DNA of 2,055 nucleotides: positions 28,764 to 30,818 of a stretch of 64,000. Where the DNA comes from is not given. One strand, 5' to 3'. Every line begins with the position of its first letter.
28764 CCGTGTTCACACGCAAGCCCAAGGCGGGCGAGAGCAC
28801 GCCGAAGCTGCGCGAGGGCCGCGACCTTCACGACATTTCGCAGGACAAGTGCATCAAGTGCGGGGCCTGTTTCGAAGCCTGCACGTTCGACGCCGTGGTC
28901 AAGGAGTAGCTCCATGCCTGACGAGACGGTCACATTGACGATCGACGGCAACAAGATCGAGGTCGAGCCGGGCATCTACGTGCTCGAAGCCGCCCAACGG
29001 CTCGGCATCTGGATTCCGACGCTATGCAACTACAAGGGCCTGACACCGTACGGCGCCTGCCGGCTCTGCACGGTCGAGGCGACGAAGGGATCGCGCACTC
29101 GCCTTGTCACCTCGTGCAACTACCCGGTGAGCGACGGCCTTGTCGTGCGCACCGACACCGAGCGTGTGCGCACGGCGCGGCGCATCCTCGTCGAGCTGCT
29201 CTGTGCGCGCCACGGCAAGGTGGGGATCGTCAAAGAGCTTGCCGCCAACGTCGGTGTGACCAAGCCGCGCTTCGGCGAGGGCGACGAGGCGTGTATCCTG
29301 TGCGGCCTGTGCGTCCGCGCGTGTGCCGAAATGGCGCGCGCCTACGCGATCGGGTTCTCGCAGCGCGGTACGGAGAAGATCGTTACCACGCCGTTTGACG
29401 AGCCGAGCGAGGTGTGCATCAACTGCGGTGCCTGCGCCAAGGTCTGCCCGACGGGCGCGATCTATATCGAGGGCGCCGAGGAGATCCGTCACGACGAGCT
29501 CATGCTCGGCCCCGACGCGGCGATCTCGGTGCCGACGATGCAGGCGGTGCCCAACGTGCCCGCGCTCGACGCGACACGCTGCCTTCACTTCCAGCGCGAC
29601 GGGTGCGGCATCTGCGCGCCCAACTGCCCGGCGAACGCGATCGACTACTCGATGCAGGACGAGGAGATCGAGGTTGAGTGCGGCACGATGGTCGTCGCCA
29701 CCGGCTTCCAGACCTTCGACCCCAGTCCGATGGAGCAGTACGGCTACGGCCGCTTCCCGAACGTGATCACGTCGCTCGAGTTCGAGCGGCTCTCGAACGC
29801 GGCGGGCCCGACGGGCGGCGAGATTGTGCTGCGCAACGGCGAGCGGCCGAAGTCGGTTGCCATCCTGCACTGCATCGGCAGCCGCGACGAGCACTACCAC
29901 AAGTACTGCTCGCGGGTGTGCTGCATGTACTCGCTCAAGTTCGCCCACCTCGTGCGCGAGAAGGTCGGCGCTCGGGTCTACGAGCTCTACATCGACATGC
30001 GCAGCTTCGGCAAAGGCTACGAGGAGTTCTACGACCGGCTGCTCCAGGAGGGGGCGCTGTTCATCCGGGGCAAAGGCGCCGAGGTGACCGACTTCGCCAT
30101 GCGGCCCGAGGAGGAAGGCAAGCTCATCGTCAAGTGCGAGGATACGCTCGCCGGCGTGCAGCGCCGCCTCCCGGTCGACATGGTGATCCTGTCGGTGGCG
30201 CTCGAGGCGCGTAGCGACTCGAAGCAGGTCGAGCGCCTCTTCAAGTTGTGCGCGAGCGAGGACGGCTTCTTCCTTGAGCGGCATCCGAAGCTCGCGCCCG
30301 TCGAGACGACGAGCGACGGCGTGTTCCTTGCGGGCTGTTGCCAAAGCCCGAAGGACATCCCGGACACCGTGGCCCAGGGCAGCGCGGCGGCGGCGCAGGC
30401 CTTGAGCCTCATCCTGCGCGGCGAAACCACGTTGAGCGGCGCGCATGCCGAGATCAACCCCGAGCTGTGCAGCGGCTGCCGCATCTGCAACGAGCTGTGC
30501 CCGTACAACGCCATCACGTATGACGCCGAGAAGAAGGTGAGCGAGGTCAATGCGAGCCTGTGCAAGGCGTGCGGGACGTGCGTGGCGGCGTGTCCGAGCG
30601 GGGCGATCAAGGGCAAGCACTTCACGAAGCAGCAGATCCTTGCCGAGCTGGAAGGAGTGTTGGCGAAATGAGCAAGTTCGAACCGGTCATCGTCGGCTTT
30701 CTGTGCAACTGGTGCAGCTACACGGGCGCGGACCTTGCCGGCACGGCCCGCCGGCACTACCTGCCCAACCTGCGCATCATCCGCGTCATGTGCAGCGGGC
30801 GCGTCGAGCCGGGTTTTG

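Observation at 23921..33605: Ten-gene operon joining HdrCB, a split HdrA, a HydABC/NuoEFG-type NADH flavoprotein module and an Mvh-type [NiFe] hydrogenase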

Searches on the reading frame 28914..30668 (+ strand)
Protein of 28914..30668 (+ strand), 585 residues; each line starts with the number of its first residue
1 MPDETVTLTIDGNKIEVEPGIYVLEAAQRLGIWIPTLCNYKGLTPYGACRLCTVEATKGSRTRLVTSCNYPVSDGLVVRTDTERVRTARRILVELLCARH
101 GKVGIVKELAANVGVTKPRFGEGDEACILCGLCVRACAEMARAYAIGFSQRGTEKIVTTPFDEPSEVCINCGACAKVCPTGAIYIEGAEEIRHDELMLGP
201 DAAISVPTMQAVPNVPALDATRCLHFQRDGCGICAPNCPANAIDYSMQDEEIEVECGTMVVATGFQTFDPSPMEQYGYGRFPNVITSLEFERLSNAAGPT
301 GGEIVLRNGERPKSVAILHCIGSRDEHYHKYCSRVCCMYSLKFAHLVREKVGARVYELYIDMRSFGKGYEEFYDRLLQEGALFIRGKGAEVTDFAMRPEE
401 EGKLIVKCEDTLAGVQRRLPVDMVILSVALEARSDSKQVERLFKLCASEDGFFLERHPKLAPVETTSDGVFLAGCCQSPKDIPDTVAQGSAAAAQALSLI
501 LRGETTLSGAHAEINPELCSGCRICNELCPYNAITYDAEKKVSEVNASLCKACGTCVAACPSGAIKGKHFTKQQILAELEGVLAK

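Call 4: search_protein_families(library=pfam, proteins=[window:28914-30668:+], max_evalue=0.01)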
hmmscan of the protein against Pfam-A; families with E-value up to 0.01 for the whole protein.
window:28914-30668:+ (585 aa): 15 families
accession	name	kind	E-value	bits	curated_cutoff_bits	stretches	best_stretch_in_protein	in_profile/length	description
PF00037.32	Fer4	-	1.1e-23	82.4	21.1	3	544-566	2-24/24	4Fe-4S binding domain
PF12838.12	Fer4_7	-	7.2e-21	74.8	27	3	127-182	2-52/52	4Fe-4S dicluster domain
PF13510.11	Fer2_4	-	1.3e-18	67.3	22.8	1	4-82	2-81/82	2Fe-2S iron-sulfur cluster binding domain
PF12837.12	Fer4_6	-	2.5e-18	65.5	25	4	543-565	2-24/24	4Fe-4S binding domain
PF13187.11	Fer4_9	-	9.1e-16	58.1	27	2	519-565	2-52/52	4Fe-4S dicluster domain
PF13237.11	Fer4_10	-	1.9e-15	56.9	25.5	3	513-561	3-53/53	4Fe-4S dicluster domain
PF13484.11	Fer4_16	-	1.4e-12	48.6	30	2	168-241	2-66/66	4Fe-4S double cluster binding domain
PF14697.11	Fer4_21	-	3.9e-12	46.6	35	2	512-565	1-57/59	4Fe-4S dicluster domain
PF12797.12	Fer4_2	-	1.1e-10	41.1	24.5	2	165-180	7-22/22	4Fe-4S binding domain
PF13183.11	Fer4_8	-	3.7e-10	40.6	27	1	125-181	3-67/68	4Fe-4S dicluster domain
PF25160.1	LdpA_Fe-S-bd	-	1.5e-08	34.7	27.6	1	523-567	7-45/49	LdpA Fe-S cluster-binding domain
PF13534.11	Fer4_17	-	1.1e-05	26.3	22.2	0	126-181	1-59/61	4Fe-4S dicluster domain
PF12798.12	Fer4_3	-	0.00014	22.9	27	0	168-182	1-15/15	4Fe-4S binding domain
PF22117.2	Fer4_Nqo3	-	0.00016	22.3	27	1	126-183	10-66/67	NADH-quinone oxidoreductase subunit 3, ferredoxin-like domain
PF12800.12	Fer4_4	-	0.00017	22.1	24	1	166-181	2-17/17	4Fe-4S binding domain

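Call 5: search_protein_families(library=ncbifam, proteins=[window:28914-30668:+], max_evalue=0.001)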
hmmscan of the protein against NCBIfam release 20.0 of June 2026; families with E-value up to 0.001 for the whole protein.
window:28914-30668:+ (585 aa): 91 families (the best 25 are shown)
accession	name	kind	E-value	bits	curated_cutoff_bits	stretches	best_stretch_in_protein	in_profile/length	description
NF040770.1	hetero_SS_HdrA2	exception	1.1e-130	437.2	1100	1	166-583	240-641/777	CoB-CoM heterodisulfide reductase HdrA2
NF041778.1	hetero_SS_HdrA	equivalog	2.4e-106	356.4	1400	1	166-584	246-652/771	ferredoxin:CoB-CoM heterodisulfide reductase subunit HdrA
NF041891.1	hdrA_Methbact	equivalog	1.7e-88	297.7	1300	1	166-584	238-637/762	ferredoxin:CoB-CoM heterodisulfide reductase subunit HdrA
NF040763.1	FeFe_hydrog_A6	exception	1.7e-41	142.3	765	2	6-102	1-95/571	NADH-dependent [FeFe] hydrogenase, group A6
NF005745.0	PRK07569.1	equivalog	1.2e-38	132.9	333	2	5-103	3-99/238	bidirectional hydrogenase complex protein HoxU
TIGR01973.1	NuoG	equivalog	8.4e-27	94.2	470.05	1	8-100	1-91/606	NADH-quinone oxidoreductase subunit NuoG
NF006305.0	PRK08493.1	equivalog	3.9e-22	78.2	591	1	6-100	2-92/819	NADH-quinone oxidoreductase subunit G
NF040762.1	Hydr_FeFe_Clost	exception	8.6e-21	74.2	900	2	7-100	2-93/572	ferredoxin hydrogenase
NF005895.0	PRK07860.1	equivalog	1.3e-20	73.1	802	1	2-100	14-112/811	NADH-quinone oxidoreductase subunit G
NF009454.0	PRK12814.1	equivalog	1.1e-19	70.2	916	1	5-120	3-117/657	putative NADPH-dependent glutamate synthase small subunit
NF038196.1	ferrodoxin_EFR1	subfamily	2.1e-17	64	75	2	515-573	183-237/242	EFR1 family ferrodoxin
TIGR02179.1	PorD_KorD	subfamily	1.8e-16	60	60.05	1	514-566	22-73/78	2-oxoacid:acceptor oxidoreductase, delta subunit, pyruvate/2-ketoisovalerate family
NF042909.1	FMH_DH_FwdF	exception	1.9e-16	60.1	375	3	124-190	98-162/336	tungsten-dependent formylmethanofuran dehydrogenase subunit FwdF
TIGR01971.1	NuoI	subfamily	2.7e-16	59.3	113.05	3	122-187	39-102/121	NADH-quinone oxidoreductase, chain I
NF040864.1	HgcB_ferredoxin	equivalog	2.5e-14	52.9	99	1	513-567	10-63/93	mercury methylation ferredoxin HgcB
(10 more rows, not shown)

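Call 7: find_homologous_proteins(query=window:28914-30668:+, max_evalue=1e-20)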
Query window:28914-30668:+ (585 aa): 8000 proteins with E <= 1e-20 among 8000 candidates; the best 120 are listed.
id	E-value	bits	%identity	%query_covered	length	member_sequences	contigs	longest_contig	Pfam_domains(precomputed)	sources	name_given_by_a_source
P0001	0.0e+0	1278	93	100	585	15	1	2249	PF14697.12,PF12837.13,PF13484.12,PF12838.13,PF13534.12,PF13510.12,PF12797.13,PF00037.33,PF25160.2,PF13237.12,PF13183.12,PF13187.12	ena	-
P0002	0.0e+0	1229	89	100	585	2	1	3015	PF14697.12,PF00111.33,PF12837.13,PF12798.13,PF13484.12,PF12838.13,PF13534.12,PF22117.3,PF13510.12,PF12797.13,PF00037.33,PF25160.2,PF13237.12,PF13183.12,PF13187.12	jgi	-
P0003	0.0e+0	1192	88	100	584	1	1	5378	PF14697.12,PF12837.13,PF13484.12,PF12838.13,PF13534.12,PF13510.12,PF12797.13,PF00037.33,PF25160.2,PF13237.12,PF13183.12,PF13187.12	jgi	-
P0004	0.0e+0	1191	86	100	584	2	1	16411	PF14697.12,PF13510.12,PF12797.13,PF12837.13,PF00037.33,PF13484.12,PF12838.13,PF25160.2,PF13237.12,PF13183.12,PF13187.12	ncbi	-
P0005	0.0e+0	1189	86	100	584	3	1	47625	PF14697.12,PF00111.33,PF12837.13,PF13484.12,PF12838.13,PF13510.12,PF12797.13,PF00037.33,PF25160.2,PF13237.12,PF13183.12,PF13187.12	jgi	jgi:heterodisulfide reductase subunit A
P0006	0.0e+0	1132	83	100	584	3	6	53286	PF14697.12,PF12837.13,PF13484.12,PF12838.13,PF13534.12,PF22117.3,PF13510.12,PF12797.13,PF00037.33,PF25160.2,PF13237.12,PF13183.12,PF13187.12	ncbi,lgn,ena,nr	ncbi:MAG TPA: hypothetical protein DCM87_05080 [Planctomycetes bacterium]|nr:hypothetical protein [P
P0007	0.0e+0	1128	83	99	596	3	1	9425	PF14697.12,PF00111.33,PF12837.13,PF12798.13,PF13484.12,PF12838.13,PF13534.12,PF13510.12,PF12797.13,PF00037.33,PF25160.2,PF13237.12,PF13183.12,PF13187.12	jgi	-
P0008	0.0e+0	1127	82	100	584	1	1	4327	PF14697.12,PF00111.33,PF12837.13,PF12798.13,PF13484.12,PF12838.13,PF13534.12,PF22117.3,PF13510.12,PF12797.13,PF00037.33,PF25160.2,PF13237.12,PF13183.12,PF13187.12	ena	-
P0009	0.0e+0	1125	84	100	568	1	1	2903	PF14697.12,PF13510.12,PF12797.13,PF12837.13,PF00037.33,PF13484.12,PF12838.13,PF25160.2,PF13237.12,PF13183.12,PF13187.12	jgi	-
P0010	0.0e+0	1119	81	99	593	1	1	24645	PF14697.12,PF12837.13,PF12798.13,PF13484.12,PF12838.13,PF13534.12,PF12800.13,PF13510.12,PF12797.13,PF00037.33,PF25160.2,PF13237.12,PF13183.12,PF13187.12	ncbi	-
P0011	0.0e+0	1104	80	100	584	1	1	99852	PF14697.12,PF12837.13,PF13484.12,PF12838.13,PF13534.12,PF22117.3,PF12800.13,PF13510.12,PF12797.13,PF00037.33,PF25160.2,PF13237.12,PF13183.12,PF13187.12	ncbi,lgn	-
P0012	0.0e+0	1101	80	100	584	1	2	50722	PF14697.12,PF00111.33,PF12837.13,PF12798.13,PF13484.12,PF12838.13,PF13534.12,PF13510.12,PF12797.13,PF00037.33,PF25160.2,PF13237.12,PF13183.12,PF13187.12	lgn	-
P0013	0.0e+0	1022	77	99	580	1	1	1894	PF14697.12,PF12837.13,PF13484.12,PF12838.13,PF13534.12,PF13459.12,PF12800.13,PF13510.12,PF12797.13,PF00037.33,PF25160.2,PF13237.12,PF13183.12,PF13187.12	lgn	-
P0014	3.2e-241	820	61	99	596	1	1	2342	PF14697.12,PF00111.33,PF12837.13,PF13484.12,PF12838.13,PF13510.12,PF12797.13,PF00037.33,PF25160.2,PF13237.12,PF13183.12,PF13187.12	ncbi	-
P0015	3.9e-241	819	60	99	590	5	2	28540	PF14697.12,PF13510.12,PF12797.13,PF12837.13,PF00037.33,PF13484.12,PF12838.13,PF25160.2,PF13237.12,PF12800.13,PF13187.12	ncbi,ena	-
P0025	5.7e-237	806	60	99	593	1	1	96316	PF14697.12,PF12837.13,PF13484.12,PF12838.13,PF22117.3,PF13459.12,PF13510.12,PF12797.13,PF00037.33,PF25160.2,PF13237.12,PF13187.12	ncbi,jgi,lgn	-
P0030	1.4e-235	801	59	99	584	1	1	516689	PF14697.12,PF13510.12,PF12797.13,PF12837.13,PF00037.33,PF13484.12,PF12838.13,PF25160.2,PF13237.12,PF13187.12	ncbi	-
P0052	1.4e-233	795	59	99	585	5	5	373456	PF14697.12,PF13510.12,PF12797.13,PF12837.13,PF00037.33,PF13484.12,PF12838.13,PF13237.12,PF13187.12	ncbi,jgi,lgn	-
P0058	6.1e-233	792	59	99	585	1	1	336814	PF14697.12,PF13510.12,PF12797.13,PF12837.13,PF00037.33,PF13484.12,PF12838.13,PF22117.3,PF25160.2,PF13237.12,PF13187.12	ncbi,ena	-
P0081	3.3e-231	787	58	100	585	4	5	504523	PF14697.12,PF07992.21,PF12837.13,PF13484.12,PF12838.13,PF13510.12,PF12797.13,PF00037.33,PF25160.2,PF13237.12,PF13370.12,PF13187.12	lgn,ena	-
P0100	1.7e-230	784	58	99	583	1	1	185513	PF14697.12,PF12837.13,PF13484.12,PF12838.13,PF13534.12,PF12800.13,PF13510.12,PF12797.13,PF00037.33,PF25160.2,PF13237.12,PF13183.12,PF13187.12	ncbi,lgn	-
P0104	2.8e-230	784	59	99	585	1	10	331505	PF14697.12,PF13510.12,PF12797.13,PF12837.13,PF00037.33,PF13484.12,PF12838.13,PF25160.2,PF13237.12,PF13183.12,PF13187.12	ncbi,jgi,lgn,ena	-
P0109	6.1e-230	782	58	99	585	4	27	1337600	PF14697.12,PF13510.12,PF12797.13,PF12837.13,PF00037.33,PF13484.12,PF12838.13,PF25160.2,PF13237.12,PF13187.12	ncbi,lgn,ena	-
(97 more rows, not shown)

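Call 15: find_related_loci(query=A1, collection=genome_contigs, flank=10000)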
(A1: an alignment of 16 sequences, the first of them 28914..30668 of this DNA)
Query A1 (585 aa) in genome_contigs; peptide patterns used: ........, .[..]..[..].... (x = any residue, [..] = any of these).
600 stretches matched a pattern (row limit reached: there are more); 600 encode a relative of the query (tblastn E <= 1e-3); the best 80 are kept; 80 distinct loci.
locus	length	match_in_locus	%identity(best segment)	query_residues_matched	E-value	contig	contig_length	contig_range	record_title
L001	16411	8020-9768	86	1-583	0e+0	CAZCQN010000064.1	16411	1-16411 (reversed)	MAG TPA_asm: uncultured Verrucomicrobiota bacterium isolate SRP214966_co5_75 genome assembly, contig: NODE_3010_length_1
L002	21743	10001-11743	59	6-583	0e+0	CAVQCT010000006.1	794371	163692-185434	MAG: uncultured candidate division Zixibacteria bacterium isolate MFD02416.bin.1.319 genome assembly, contig: contig_708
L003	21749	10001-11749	60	5-584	0e+0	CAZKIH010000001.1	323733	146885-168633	MAG TPA_asm: uncultured Ignavibacteria bacterium isolate SRP173033_co2_66 genome assembly, contig: NODE_5_length_323733_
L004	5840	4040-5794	58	4-584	0e+0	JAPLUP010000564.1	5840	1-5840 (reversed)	MAG: Candidatus Zixiibacteriota bacterium isolate LacPavin_0920_SED4_MAG_53_9 LacPavin_0920_SED4_scaffold_2252192, whole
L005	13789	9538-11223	58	8-566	0e+0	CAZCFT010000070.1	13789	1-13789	MAG TPA_asm: uncultured Ignavibacteriaceae bacterium isolate SRP118108_co4_512 genome assembly, contig: NODE_3905_length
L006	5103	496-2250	58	4-584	0e+0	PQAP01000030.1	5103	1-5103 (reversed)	MAG: candidate division GN15 bacterium isolate FeB_12 scaffold30, whole genome shotgun sequence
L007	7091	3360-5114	58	4-584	0e+0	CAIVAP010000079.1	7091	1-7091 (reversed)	uncultured bacterium isolate AlinenSediments_bin-0053 genome assembly, contig: bin-0053:079/302, whole genome shotgun se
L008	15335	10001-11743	57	7-585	0e+0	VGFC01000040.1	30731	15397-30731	MAG: Armatimonadetes bacterium isolate K_DeepCast_250m_m2_231 K_DeepCast_250m_m2_231_Ga0194125_10002445, whole genome sh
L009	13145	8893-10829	59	6-584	0e+0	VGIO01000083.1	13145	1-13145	MAG: Calditrichaeota bacterium isolate K_DeepCast_250m_m2_227 K_DeepCast_250m_m2_227_Ga0194125_10009870, whole genome sh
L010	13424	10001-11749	55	6-585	0e+0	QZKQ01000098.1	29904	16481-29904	MAG: Candidatus Zixiibacteriota bacterium isolate SURF_9 Ga0104751_1002299, whole genome shotgun sequence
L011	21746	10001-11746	57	4-581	0e+0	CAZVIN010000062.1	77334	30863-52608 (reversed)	MAG TPA_asm: uncultured Eubacteriales bacterium isolate SRP231805_co4_39 genome assembly, contig: k141_160063, whole gen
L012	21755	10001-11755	56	3-583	0e+0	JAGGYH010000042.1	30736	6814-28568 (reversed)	MAG: Candidatus Aminicenantes bacterium isolate AUK173 PB_MBMC_127_c_000000000070, whole genome shotgun sequence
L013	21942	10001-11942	55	4-583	0e+0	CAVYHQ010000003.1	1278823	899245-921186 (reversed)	MAG: Bryobacterales bacterium isolate MFD03726.bin.1.49 genome assembly, contig: contig_12407, whole genome shotgun sequ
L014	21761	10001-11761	54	6-584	0e+0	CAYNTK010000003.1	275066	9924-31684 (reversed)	MAG TPA_asm: uncultured Ignavibacteriaceae bacterium isolate SRP278314_co2_258 genome assembly, contig: NODE_44_length_2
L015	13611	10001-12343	54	6-584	0e+0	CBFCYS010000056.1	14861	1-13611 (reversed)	MAG TPA_asm: uncultured bacterium isolate SRR26215675_binner12_Refined_126 genome assembly, contig: ERZ25073486.2410, wh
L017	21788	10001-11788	54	1-583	0e+0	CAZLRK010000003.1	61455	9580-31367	MAG TPA_asm: uncultured Desulfobacterales bacterium isolate SRP077602_co2_250 genome assembly, contig: NODE_728_length_6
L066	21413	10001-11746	58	6-583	0e+0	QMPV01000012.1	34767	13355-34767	MAG: Candidatus Aminicenantes bacterium isolate B43_G16 B43_Guay16_scaffold_00377, whole genome shotgun sequence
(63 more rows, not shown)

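Call 34: search_protein_families(library=pfam, proteins=[L066:3458-3850:+, L066:3846-4289:+, L066:4292-5665:+, L066:6003-6737:+, L066:6742-7272:+, L066:7287-7736:+, L066:7751-8137:+, L066:8153-9982:+], max_evalue=0.0001)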
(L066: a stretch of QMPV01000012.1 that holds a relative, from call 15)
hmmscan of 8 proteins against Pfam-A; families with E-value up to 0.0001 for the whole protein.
L066:3458-3850:+ (131 aa): 1 family
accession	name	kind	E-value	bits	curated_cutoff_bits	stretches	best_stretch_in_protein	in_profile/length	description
PF07085.17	DRTGG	-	4.4e-06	26.9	25.2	1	13-113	2-103/105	DRTGG domain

L066:3846-4289:+ (148 aa): 2 families
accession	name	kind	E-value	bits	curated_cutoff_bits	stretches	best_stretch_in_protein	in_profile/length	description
PF13581.12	HATPase_c_2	-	2.9e-08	34.2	27.4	1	23-139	10-126/127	Histidine kinase-like ATPase domain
PF02518.31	HATPase_c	-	1.6e-07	32.1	26.4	1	54-143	15-108/111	Histidine kinase-, DNA gyrase B-, and HSP90-like ATPase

L066:4292-5665:+ (458 aa): 9 families
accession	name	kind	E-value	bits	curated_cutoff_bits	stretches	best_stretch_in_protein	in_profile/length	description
PF02906.19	Fe_hyd_lg_C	-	3.2e-28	99.5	22.1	1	74-305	3-244/245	Iron only hydrogenase large subunit, C-terminal domain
PF04060.18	FeS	-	4.8e-14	52.2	23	1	384-414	1-31/33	Putative Fe-S cluster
PF12837.12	Fer4_6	-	1.2e-08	35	25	1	37-58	3-24/24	4Fe-4S binding domain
PF13237.11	Fer4_10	-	1.3e-08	35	25.5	1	7-53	2-52/53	4Fe-4S dicluster domain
PF12838.12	Fer4_7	-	7.8e-08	33.1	27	1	13-57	1-52/52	4Fe-4S dicluster domain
PF00037.32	Fer4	-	1.3e-07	31.5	21.1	1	40-59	5-24/24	4Fe-4S binding domain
PF25160.1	LdpA_Fe-S-bd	-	8.9e-06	25.8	27.6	1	19-59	8-44/49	LdpA Fe-S cluster-binding domain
PF13187.11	Fer4_9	-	1.6e-05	25.3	27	1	13-58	1-52/52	4Fe-4S dicluster domain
PF13484.11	Fer4_16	-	8.2e-05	23.7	30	0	42-60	1-19/66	4Fe-4S double cluster binding domain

L066:6003-6737:+ (245 aa): 2 families
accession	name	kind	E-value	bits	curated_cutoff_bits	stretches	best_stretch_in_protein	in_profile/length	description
PF02811.25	PHP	-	1e-05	26.3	26.4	1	10-90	1-84/164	PHP domain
PF13263.12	PHP_C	-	7.6e-05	22.6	21.3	0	201-238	17-54/56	PHP-associated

L066:6742-7272:+ (177 aa): 2 families
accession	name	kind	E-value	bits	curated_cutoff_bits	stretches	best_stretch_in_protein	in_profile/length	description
PF02518.31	HATPase_c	-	9e-17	62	26.4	1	8-104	10-109/111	Histidine kinase-, DNA gyrase B-, and HSP90-like ATPase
PF13589.12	HATPase_c_3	-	5.3e-10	39.9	25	1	8-71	7-76/137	Histidine kinase-, DNA gyrase B-, and HSP90-like ATPase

L066:7287-7736:+ (150 aa): 1 family
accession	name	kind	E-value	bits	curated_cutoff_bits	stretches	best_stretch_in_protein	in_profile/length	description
PF01257.25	2Fe-2S_thioredx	-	1.2e-50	171.5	24.8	1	6-149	2-145/145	Thioredoxin-like [2Fe-2S] ferredoxin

L066:7751-8137:+ (129 aa): 1 family
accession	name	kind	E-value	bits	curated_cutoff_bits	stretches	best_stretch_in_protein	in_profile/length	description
PF01257.25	2Fe-2S_thioredx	-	5.5e-06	26.7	24.8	1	29-107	65-143/145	Thioredoxin-like [2Fe-2S] ferredoxin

L066:8153-9982:+ (610 aa): 6 families
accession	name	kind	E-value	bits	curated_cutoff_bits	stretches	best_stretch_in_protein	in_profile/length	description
PF01512.22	Complex1_51K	-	2.6e-48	164.2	31.2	1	165-339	1-149/150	Nuo51 FMN-binding domain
PF10589.14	NADH_4Fe-4S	-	1.7e-35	121.2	23.5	1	450-534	1-85/85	NADH-ubiquinone oxidoreductase-F iron-sulfur binding region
PF01257.25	2Fe-2S_thioredx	-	4.1e-07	30.4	24.8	1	11-86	65-142/145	Thioredoxin-like [2Fe-2S] ferredoxin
PF00037.32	Fer4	-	3.3e-06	27.1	21.1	1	586-607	2-23/24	4Fe-4S binding domain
PF10531.15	SLBB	-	2.1e-05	24.7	27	1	363-411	2-53/55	SLBB domain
PF14697.11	Fer4_21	-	3.4e-05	24.3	35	1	553-603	3-52/59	4Fe-4S dicluster domain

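Call 87: search_protein_representatives(protein=window:28914-30668:+)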
Query: 585 residues. Proteins with E-value up to 0.001 (for the whole library): 20891; up to 1e-10: 8781; up to 1e-30: 1729. The best 150 are listed.
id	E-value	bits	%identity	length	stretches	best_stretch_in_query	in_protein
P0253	5.0e-212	721.7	56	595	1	4-583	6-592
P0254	4.6e-170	583.1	40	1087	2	6-501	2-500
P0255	1.0e-162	558.8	42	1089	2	166-583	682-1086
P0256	1.8e-145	501.9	40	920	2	165-533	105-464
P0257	2.8e-144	497.9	38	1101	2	4-501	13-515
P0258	2.7e-140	484.8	55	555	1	160-583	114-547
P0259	1.1e-138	479.5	43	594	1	6-582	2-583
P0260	3.8e-138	477.7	40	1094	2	165-581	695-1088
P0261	6.7e-137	473.6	51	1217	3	201-575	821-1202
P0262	9.3e-137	473.1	41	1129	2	165-502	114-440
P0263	1.2e-134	466.1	56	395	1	219-584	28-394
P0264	4.6e-133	460.9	40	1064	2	160-504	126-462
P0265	5.9e-133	460.6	50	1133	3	219-584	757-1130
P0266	2.0e-129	448.9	60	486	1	248-577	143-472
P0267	3.1e-129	448.3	37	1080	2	165-582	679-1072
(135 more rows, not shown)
